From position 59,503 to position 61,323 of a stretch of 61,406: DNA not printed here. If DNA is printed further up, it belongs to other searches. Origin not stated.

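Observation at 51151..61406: A roughly 10-kb extremely AT-rich block gathers two rSAM enzymes, tyrS, an amidohydrolase, an unknown 270-aa protein, a ThiF-like E1, a methyltransferase and a histidine kinase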

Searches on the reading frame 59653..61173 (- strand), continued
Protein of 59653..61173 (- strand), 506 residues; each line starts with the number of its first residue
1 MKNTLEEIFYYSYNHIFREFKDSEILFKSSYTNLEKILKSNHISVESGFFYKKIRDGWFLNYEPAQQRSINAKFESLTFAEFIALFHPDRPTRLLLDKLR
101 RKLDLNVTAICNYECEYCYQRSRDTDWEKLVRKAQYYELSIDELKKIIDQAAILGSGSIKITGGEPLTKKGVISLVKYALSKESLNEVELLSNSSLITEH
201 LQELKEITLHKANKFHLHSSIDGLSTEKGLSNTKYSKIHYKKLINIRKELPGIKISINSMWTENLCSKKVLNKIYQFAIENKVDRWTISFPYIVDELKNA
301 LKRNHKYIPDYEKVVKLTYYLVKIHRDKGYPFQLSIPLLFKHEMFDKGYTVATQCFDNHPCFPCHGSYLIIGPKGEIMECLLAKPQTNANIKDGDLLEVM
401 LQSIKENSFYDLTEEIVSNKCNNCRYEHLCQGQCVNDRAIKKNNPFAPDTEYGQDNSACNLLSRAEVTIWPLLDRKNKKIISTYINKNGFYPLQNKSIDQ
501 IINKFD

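Call 78: predict_structure(alignment_id=A2)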
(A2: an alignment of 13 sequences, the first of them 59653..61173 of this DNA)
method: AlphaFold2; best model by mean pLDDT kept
length: 506 residues; sequences in the alignment: 13
mean_pLDDT: 83.6   pTM: 0.88
mean pLDDT of the five models: 83.6, 80.9, 79.7, 76.9, 67.7
residues with pLDDT >= 90: 215; 70-90: 218; 50-70: 51; < 50: 22
segments of 3 or more residues with pLDDT < 50: 112-125
pLDDT, mean of each block of 10 residues (from residue 1): 73 94 96 89 61 65 81 86 94 93 87 47 57 83 97 95 86 97 95 83 94 93 64 71 88 91 88 94 92 76 85 96 95 92 74 62 74 88 78 91 89 85 85 71 72 85 93 90 89 86 64
secondary structure, 60 per line:
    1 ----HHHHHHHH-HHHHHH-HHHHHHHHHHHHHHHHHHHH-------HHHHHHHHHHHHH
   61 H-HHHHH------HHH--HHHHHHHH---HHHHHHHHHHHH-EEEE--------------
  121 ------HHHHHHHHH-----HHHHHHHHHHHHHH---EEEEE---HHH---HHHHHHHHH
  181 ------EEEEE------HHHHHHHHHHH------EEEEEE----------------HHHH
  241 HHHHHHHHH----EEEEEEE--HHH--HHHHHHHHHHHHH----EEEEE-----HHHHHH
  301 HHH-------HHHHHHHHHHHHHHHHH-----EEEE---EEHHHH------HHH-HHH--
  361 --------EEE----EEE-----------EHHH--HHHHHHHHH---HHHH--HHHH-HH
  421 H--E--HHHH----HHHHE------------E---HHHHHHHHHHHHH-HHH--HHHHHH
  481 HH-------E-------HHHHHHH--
elements in order: H5-12 H14-19 H21-40 H48-61 H63-67 H79-86 H90-101 E103-106 H127-135 H141-154 E158-162 H172-180 E187-191 H198-208 E215-220 H237-249 E254-260 H268-280 E285-289 H295-303 H311-327 E333-336 H342-345 E369-371 E376-378 H396-404 H408-411 H414-417 H427-430 H435-438 H456-468 H475-482 H498-504

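Call 80: fold_search(model_id=the predicted structure, library=pdb)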
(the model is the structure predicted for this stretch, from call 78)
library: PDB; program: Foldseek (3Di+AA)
matches with E <= 10: 1463; with E <= 0.001: 51
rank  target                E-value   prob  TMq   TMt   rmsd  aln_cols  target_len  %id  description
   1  5v1s_A                2.2e-11  1.00  0.50  0.58   7.0       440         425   19  Crystal structure of Streptococcus suis SuiB bound to S-adenosylmethionine (released 2017-08-30)
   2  6efn                  3.8e-11  1.00  0.40  0.51   5.4       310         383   17  Structure of a RiPP maturase, SkfB (released 2018-10-24)
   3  5v1q_A                7.4e-11  1.00  0.50  0.58   7.9       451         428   17  Crystal structure of Streptococcus suis SuiB (released 2017-08-30)
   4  5v1t_A                2.7e-10  1.00  0.49  0.56   7.4       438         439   19  Crystal structure of Streptococcus suis SuiB bound to precursor peptide SuiA (released 2017-08-30)
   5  5v1q_B                4.4e-10  1.00  0.49  0.55   7.4       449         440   18  Crystal structure of Streptococcus suis SuiB (released 2017-08-30)
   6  2fb2_B                5.9e-10  1.00  0.42  0.61   6.2       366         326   18  Structure of the MoaA Arg17/266/268/Ala triple mutant (released 2006-05-09)
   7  5v1s_B                1.0e-09  1.00  0.49  0.57   7.8       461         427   18  Crystal structure of Streptococcus suis SuiB bound to S-adenosylmethionine (released 2017-08-30)
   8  1tv7_A                1.8e-09  1.00  0.39  0.58   6.3       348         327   18  Structure of the S-adenosylmethionine dependent Enzyme MoaA (released 2004-08-31)
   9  6q2p_A                3.7e-09  1.00  0.40  0.65   5.4       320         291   16  Crystal structure of mouse viperin bound to cytidine triphosphate and S-adenosylhomocysteine (released 2020-01-22)
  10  2fb2_A                4.4e-09  1.00  0.41  0.59   6.1       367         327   17  Structure of the MoaA Arg17/266/268/Ala triple mutant (released 2006-05-09)
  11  6q2p_B                4.9e-09  1.00  0.40  0.64   5.3       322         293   16  Crystal structure of mouse viperin bound to cytidine triphosphate and S-adenosylhomocysteine (released 2020-01-22)
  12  4k37_A                5.8e-09  1.00  0.50  0.65   5.9       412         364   17  Native anSMEcpe with bound AdoMet (released 2013-05-08)
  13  1tv7_B                1.0e-08  1.00  0.40  0.59   5.8       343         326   17  Structure of the S-adenosylmethionine dependent Enzyme MoaA (released 2004-08-31)
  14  6c8v                  1.9e-08  1.00  0.45  0.68   5.8       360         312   14  X-ray structure of PqqE from Methylobacterium extorquens (released 2018-02-14)
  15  5vsl_A                3.5e-08  1.00  0.39  0.68   5.5       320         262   16  Crystal structure of viperin with bound [4Fe-4S] cluster and S-adenosylhomocysteine (SAH) (released 2017-06-14)
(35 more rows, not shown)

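Call 84: search_protein_families(library=pfam, proteins=[L001:2228-2797:+], max_evalue=0.01)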
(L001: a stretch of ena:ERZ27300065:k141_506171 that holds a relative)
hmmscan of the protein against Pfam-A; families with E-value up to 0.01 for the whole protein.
L001:2228-2797:+ (189 aa): 3 families
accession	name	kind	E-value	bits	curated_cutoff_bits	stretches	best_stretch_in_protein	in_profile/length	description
PF13302.13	Acetyltransf_3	-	8.8e-22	78.7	25.4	1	27-162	1-136/138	Acetyltransferase (GNAT) domain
PF00583.31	Acetyltransf_1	-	1e-05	26.2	20.7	1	70-159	27-112/116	Acetyltransferase (GNAT) family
PF13420.13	Acetyltransf_4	-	0.00029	21.3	24.3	1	59-162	32-133/155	Acetyltransferase (GNAT) domain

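Call 85: search_dna_similar(query=P0167, collection=plasmids, mode=protein, max_evalue=1e-20, max_rows=15)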
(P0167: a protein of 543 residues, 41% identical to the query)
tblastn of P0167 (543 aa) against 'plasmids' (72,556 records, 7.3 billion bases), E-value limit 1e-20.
No match.

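Call 86: search_dna_similar(query=P0167, collection=phages, mode=protein, max_evalue=1e-20, max_rows=15)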
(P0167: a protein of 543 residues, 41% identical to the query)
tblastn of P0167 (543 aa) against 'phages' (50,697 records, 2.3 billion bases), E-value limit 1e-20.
No match.

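Call 87: search_protein_families(library=pfam, proteins=[L030:7902-8702:-, L029:8657-9472:-, L031:9612-10412:-, L030:6908-7933:-, L029:7759-8676:-, L031:8615-9643:-], max_evalue=5)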
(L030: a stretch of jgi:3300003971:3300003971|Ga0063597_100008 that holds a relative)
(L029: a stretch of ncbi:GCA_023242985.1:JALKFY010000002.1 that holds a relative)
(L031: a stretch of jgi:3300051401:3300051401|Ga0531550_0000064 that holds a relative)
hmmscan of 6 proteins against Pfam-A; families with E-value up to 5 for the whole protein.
L030:7902-8702:- (266 aa): 2 families
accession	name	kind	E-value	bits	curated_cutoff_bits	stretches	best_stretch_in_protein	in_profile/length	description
PF01637.24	ATPase_2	-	0.044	14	33.2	1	102-154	16-68/225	ATPase domain predominantly from Archaea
PF13173.12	AAA_14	-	0.095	13.1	27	1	107-147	3-42/129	AAA domain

L029:8657-9472:- (271 aa): 9 families
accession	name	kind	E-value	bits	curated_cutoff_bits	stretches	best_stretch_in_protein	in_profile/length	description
PF06068.19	TIP49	-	0.014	15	23.8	1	87-136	33-82/347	TIP49 P-loop domain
PF13191.12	AAA_16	-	0.017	16.1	32.6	1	98-131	17-51/167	AAA ATPase domain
PF00004.35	AAA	-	0.017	16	21.2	1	107-143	1-37/131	ATPase family associated with various cellular activities (AAA)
PF13238.12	AAA_18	-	0.018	16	29.4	1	107-140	1-31/128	AAA domain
PF13671.12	AAA_33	-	0.051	14.3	27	1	107-141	2-36/143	AAA domain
PF13521.12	AAA_28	-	0.063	13.9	27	1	107-138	2-33/164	AAA domain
PF05496.18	RuvB_N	-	0.082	13.1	27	1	101-149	30-77/159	Holliday junction DNA helicase RuvB P-loop domain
PF13401.12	AAA_22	-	0.14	12.9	27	1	103-153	4-56/130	AAA domain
PF07475.17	Hpr_kinase_C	-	0.22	11.5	33.3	1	95-152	9-65/171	HPr Serine kinase C-terminal domain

L031:9612-10412:- (266 aa): 1 family
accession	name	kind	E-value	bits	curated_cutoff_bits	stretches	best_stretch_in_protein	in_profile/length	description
PF01637.24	ATPase_2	-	0.18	12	33.2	1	109-171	23-85/225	ATPase domain predominantly from Archaea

L030:6908-7933:- (341 aa): 2 families
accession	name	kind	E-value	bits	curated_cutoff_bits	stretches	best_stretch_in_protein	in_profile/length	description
PF05630.16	NPP1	-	0.3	11.6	21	1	118-163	49-94/197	Necrosis inducing protein (NPP1)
PF00709.27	Adenylsucc_synt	-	0.34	10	27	1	221-246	6-31/416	Adenylosuccinate synthetase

L029:7759-8676:- (305 aa): 0 families

L031:8615-9643:- (342 aa): 0 families

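Call 104: find_encoding_contigs(protein=P0171, flank=8000, max_places=2)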
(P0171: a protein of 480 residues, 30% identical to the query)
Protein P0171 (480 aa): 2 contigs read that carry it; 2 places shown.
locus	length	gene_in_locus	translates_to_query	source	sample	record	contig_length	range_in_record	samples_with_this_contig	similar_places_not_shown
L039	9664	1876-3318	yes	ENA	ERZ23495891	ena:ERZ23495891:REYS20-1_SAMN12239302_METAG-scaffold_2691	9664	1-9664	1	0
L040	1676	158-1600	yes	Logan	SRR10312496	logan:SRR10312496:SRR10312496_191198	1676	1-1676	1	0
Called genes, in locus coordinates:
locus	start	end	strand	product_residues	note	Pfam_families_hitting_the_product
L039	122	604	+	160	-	PF07087:DUF1353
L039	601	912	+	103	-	-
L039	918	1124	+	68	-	-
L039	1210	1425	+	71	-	-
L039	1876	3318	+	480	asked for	PF04055:Radical_SAM, PF13353:Fer4_12 (weak)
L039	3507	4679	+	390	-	PF00579:tRNA-synt_1b, PF22421:SYY_C-terminal (weak)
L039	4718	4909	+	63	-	-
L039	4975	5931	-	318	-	-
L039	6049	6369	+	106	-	-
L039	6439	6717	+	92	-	-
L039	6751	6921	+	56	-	-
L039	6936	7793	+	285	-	PF16868:NMT1_3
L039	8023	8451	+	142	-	-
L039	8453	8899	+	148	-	PF03692:CxxCxxCC (weak)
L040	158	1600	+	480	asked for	PF04055:Radical_SAM, PF13353:Fer4_12 (weak)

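Call 107: find_related_loci(query=A2, collection=viral_contigs, flank=8000)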
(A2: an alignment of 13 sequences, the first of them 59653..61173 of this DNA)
Query A2 (506 aa) in viral_contigs; peptide patterns used: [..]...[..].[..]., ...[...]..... (x = any residue, [..] = any of these).
93 stretches matched a pattern, but none encodes a relative of the query by tblastn (E <= 1e-3).
